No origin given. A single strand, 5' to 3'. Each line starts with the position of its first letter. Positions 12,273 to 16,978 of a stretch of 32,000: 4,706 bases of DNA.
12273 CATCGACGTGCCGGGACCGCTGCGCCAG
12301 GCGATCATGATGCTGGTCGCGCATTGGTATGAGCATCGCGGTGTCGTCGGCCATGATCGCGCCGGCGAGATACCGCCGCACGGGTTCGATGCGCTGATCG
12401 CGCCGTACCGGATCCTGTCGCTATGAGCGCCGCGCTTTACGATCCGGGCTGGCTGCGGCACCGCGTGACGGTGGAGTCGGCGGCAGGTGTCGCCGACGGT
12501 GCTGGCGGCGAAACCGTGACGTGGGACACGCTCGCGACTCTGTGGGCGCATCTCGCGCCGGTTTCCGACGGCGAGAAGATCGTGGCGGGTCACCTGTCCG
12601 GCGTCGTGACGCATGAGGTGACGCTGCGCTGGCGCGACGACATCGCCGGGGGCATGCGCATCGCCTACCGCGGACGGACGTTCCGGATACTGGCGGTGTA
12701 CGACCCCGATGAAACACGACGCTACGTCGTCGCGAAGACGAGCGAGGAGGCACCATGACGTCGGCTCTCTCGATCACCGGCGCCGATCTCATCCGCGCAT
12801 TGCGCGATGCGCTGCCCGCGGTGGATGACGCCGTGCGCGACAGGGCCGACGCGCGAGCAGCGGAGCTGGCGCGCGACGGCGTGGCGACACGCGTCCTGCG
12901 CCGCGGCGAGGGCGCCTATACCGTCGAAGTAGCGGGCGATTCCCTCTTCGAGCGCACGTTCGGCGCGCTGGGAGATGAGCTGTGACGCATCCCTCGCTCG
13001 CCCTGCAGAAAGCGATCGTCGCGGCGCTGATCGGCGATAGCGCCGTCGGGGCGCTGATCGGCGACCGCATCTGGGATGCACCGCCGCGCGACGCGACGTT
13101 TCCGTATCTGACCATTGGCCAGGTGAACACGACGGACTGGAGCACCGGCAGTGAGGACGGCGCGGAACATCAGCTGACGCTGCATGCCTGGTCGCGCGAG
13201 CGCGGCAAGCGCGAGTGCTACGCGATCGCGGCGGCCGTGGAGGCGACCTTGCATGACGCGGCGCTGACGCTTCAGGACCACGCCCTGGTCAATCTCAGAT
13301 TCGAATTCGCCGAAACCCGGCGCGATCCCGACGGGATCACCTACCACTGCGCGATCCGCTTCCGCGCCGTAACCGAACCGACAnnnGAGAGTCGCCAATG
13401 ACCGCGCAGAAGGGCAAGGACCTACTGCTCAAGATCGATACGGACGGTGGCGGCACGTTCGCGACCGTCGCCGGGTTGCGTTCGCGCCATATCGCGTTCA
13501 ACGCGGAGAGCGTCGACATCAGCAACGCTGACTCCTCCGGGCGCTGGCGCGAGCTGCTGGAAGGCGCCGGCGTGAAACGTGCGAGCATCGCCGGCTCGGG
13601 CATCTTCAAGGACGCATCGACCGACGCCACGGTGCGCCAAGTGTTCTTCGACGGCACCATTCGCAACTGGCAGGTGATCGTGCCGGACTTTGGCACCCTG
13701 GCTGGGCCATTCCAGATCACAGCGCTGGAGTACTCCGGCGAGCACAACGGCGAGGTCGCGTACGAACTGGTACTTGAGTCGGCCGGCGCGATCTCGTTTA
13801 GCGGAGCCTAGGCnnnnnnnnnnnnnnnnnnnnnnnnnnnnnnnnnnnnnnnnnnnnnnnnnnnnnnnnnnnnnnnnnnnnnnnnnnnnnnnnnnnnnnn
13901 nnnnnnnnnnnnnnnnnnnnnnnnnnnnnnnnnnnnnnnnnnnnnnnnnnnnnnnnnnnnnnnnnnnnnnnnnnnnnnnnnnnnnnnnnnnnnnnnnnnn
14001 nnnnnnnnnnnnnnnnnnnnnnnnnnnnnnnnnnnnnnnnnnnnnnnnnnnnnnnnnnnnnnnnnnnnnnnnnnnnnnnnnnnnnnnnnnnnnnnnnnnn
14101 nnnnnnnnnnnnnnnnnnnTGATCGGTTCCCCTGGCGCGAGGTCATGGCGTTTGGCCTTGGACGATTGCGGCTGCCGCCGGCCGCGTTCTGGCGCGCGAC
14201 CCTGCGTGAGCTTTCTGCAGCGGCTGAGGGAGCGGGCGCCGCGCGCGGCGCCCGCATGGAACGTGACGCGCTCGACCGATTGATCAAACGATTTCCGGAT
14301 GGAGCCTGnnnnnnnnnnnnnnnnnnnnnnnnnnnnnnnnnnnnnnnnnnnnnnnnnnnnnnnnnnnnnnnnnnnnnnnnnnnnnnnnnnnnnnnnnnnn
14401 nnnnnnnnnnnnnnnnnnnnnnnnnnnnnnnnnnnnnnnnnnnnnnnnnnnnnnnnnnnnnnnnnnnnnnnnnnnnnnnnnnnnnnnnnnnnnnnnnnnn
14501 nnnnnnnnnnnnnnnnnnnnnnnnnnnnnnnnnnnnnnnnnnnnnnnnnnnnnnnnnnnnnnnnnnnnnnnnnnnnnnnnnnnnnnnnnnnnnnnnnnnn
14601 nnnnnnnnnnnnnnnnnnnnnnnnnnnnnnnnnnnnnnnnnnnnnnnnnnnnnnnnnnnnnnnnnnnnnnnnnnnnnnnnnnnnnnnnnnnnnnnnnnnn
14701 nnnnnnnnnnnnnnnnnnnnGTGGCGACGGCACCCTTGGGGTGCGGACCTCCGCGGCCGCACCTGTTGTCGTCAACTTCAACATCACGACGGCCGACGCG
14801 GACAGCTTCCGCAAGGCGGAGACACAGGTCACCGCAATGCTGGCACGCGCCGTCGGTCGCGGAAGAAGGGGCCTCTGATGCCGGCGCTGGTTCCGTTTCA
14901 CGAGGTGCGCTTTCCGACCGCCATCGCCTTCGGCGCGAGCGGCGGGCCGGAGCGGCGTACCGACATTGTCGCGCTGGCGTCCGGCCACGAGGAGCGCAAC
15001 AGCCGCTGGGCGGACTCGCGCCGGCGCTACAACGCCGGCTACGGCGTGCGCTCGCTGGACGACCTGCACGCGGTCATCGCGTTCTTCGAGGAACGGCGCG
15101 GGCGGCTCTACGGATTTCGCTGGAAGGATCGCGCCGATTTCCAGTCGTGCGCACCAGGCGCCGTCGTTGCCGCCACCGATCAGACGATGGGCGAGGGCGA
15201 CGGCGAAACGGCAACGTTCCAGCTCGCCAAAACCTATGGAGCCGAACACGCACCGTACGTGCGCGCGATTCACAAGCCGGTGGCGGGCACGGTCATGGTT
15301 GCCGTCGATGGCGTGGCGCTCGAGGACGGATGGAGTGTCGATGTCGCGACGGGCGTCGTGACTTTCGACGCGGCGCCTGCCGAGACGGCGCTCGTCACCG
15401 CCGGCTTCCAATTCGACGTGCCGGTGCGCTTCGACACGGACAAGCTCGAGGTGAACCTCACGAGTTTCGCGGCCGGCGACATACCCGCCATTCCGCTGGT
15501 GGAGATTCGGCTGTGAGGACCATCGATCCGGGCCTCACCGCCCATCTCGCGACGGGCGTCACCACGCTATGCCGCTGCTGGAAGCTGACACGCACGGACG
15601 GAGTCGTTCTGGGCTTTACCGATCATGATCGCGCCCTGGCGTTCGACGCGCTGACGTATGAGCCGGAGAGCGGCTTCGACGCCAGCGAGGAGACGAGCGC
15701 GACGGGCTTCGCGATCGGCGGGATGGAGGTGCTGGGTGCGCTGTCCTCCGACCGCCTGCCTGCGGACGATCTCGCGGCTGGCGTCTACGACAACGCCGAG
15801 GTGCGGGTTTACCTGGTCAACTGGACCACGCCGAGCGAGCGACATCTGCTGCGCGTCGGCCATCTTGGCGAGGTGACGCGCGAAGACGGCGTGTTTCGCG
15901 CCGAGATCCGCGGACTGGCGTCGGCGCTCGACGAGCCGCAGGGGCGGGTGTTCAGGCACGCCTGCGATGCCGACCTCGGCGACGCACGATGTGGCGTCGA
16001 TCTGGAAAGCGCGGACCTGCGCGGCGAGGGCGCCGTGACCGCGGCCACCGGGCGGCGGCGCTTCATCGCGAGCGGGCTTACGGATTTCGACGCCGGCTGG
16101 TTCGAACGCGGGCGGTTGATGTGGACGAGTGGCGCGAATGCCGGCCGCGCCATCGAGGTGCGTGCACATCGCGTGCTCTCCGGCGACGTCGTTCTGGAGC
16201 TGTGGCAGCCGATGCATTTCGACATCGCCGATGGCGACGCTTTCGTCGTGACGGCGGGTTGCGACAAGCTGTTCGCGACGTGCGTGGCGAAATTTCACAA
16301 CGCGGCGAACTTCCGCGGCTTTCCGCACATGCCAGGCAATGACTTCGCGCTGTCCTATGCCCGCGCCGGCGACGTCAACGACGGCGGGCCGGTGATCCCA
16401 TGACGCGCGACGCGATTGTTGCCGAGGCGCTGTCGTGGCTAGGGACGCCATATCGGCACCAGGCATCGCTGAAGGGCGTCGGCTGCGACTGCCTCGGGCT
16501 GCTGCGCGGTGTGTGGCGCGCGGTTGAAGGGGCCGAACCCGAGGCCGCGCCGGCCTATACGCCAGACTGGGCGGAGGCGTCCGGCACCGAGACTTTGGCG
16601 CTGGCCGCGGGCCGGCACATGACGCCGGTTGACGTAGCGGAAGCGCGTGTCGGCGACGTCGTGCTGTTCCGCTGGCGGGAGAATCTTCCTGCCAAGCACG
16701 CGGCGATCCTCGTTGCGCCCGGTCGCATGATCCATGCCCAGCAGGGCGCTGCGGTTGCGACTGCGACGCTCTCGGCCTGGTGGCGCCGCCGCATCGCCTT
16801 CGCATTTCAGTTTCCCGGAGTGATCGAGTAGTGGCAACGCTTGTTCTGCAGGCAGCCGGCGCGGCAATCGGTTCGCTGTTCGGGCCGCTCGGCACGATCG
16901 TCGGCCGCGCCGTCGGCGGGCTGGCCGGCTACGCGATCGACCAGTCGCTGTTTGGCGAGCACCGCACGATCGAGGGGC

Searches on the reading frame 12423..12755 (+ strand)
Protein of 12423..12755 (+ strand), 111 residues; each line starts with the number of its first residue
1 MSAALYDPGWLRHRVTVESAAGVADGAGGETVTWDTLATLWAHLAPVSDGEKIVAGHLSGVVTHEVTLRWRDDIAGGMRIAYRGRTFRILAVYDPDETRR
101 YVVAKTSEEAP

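Call 17: search_protein_families(library=pfam, proteins=[window:12423-12755:+], max_evalue=0.01)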
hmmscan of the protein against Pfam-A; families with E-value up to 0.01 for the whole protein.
window:12423-12755:+ (111 aa): 1 family
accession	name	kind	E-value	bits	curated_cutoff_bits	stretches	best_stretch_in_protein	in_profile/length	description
PF05521.18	Phage_HCP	-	9.8e-27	94.1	25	1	7-105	2-102/106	Phage head completion protein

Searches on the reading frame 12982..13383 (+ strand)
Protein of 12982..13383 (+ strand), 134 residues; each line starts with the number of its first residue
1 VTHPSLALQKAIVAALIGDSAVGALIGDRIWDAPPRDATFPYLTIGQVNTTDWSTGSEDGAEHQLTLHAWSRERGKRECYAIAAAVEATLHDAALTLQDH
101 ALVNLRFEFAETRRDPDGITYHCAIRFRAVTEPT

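Call 17: search_protein_families(library=pfam, proteins=[window:12982-13383:+], max_evalue=0.01)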
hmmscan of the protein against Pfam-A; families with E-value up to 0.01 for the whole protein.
window:12982-13383:+ (134 aa): 1 family
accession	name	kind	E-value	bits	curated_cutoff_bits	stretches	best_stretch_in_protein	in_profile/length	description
PF11367.14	Tail_completion_gp17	-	1.1e-41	142.2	24.5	1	10-132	1-124/124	Tail completion protein gp17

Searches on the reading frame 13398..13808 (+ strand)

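Call 17: search_protein_families(library=pfam, proteins=[window:13398-13808:+], max_evalue=0.01)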
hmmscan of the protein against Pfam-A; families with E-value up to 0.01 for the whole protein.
window:13398-13808:+ (137 aa): 1 family
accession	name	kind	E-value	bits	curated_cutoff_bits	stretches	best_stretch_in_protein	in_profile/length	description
PF06199.17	Phage_tail_2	-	5.4e-48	162.8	23.8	1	3-134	1-132/132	Phage tail tube protein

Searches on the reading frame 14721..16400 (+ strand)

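Call 17: search_protein_families(library=pfam, proteins=[window:14721-16400:+], max_evalue=0.01)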
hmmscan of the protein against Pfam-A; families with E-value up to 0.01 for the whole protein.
window:14721-16400:+ (560 aa): 2 families
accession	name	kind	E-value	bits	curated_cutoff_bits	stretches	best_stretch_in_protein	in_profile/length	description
PF09931.15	Phage_phiJL001_Gp84_N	-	1.1e-58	198.3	26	1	270-427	2-160/160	Baseplate hub protein, N-terminal attachment domain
PF09356.15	Phage_BR0599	-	6.1e-32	110.2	22.9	1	459-541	1-80/80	Phage conserved hypothetical protein BR0599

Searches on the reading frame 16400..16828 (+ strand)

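Call 17: search_protein_families(library=pfam, proteins=[window:16400-16828:+], max_evalue=0.01)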
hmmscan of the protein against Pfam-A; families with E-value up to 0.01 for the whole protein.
window:16400-16828:+ (143 aa): 2 families
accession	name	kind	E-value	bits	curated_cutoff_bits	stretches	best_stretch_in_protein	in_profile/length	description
PF00877.26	NLPC_P60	-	2.4e-09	37.6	23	1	15-129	1-97/105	NlpC/P60 family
PF22262.2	DUF6950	-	6.8e-06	26.6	27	1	30-129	28-133/134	Domain of unknown function (DUF6950)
